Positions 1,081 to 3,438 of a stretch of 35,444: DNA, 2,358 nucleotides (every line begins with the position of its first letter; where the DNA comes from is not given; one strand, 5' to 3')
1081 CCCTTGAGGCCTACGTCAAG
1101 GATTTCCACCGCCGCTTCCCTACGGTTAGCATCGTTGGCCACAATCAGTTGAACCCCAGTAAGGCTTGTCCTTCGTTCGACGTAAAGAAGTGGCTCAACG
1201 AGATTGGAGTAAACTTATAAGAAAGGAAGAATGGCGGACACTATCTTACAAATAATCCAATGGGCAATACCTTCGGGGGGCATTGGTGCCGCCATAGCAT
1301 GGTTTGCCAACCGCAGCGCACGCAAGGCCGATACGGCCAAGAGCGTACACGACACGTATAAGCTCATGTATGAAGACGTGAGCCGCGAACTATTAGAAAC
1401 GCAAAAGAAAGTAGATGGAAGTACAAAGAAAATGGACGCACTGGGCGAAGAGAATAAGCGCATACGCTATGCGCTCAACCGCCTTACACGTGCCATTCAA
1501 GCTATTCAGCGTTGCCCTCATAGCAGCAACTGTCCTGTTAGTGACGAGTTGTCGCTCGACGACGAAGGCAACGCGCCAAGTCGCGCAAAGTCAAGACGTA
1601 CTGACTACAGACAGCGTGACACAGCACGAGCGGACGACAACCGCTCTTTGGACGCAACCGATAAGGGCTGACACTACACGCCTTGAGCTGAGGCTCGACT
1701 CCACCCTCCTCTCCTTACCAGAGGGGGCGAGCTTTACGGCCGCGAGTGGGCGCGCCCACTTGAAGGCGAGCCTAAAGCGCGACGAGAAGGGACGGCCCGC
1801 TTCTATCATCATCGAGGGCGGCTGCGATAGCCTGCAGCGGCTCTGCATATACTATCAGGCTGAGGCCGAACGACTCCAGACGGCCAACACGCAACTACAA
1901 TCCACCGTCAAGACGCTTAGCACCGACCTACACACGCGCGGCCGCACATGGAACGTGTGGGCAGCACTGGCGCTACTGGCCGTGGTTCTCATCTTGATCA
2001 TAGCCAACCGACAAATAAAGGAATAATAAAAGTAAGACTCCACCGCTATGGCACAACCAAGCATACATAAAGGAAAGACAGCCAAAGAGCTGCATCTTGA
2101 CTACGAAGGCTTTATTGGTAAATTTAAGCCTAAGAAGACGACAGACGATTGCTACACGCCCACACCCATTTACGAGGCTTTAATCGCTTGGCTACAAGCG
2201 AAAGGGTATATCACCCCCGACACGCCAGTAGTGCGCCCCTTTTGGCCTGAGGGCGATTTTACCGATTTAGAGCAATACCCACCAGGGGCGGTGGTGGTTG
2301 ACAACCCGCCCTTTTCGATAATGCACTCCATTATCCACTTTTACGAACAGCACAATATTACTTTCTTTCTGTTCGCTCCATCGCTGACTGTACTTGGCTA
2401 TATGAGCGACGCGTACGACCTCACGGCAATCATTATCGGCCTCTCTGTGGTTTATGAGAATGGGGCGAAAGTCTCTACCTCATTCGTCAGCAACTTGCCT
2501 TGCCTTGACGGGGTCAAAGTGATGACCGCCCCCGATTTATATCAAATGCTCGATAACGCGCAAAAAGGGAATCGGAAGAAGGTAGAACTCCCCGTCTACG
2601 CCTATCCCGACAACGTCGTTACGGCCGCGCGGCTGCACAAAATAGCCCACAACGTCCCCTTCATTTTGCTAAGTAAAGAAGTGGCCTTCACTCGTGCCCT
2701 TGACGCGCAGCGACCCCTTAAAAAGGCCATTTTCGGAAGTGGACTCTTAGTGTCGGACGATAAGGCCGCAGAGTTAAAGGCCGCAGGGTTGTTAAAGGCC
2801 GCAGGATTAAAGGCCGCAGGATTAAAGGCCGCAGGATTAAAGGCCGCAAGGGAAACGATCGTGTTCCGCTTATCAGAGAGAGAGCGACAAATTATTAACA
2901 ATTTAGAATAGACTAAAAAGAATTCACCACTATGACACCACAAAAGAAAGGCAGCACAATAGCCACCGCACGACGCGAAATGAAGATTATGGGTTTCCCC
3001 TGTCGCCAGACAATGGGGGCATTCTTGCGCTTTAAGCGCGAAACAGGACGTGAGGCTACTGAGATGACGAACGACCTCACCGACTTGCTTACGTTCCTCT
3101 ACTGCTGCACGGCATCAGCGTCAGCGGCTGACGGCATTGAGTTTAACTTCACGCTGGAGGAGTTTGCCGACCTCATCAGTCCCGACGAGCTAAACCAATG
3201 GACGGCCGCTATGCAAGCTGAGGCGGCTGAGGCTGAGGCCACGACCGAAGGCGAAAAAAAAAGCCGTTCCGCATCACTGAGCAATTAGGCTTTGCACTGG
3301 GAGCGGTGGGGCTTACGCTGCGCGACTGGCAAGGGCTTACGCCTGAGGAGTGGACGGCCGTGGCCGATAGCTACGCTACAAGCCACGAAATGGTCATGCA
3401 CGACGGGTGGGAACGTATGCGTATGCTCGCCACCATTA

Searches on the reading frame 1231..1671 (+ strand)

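Call 9: search_protein_families(library=phrogs, proteins=[window:1231-1671:+])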
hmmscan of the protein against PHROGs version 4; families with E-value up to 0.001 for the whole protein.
window:1231-1671:+ (146 aa): 3 families
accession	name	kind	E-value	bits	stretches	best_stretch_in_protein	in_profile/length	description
phrog_18116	-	unknown function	1.8e-47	162.9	1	1-137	1-139/185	-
phrog_23256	-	unknown function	1.4e-07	32.5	1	70-115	74-119/128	-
phrog_11086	-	unknown function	0.00063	20.9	1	13-86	28-98/146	-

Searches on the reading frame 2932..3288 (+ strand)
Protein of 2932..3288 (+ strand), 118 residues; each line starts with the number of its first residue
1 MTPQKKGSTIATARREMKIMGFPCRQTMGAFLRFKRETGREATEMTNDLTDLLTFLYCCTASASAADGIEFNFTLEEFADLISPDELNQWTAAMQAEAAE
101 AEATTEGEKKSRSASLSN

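Call 73: search_protein_families(library=pfam, proteins=[window:2932-3288:+], max_evalue=0.01)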
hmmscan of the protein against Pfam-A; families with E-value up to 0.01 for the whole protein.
window:2932-3288:+ (118 aa): 1 family
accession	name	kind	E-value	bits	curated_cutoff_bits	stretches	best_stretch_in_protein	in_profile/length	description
PF06698.16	DUF1192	-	0.0054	17.3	25.5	0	81-114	19-52/58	Protein of unknown function (DUF1192)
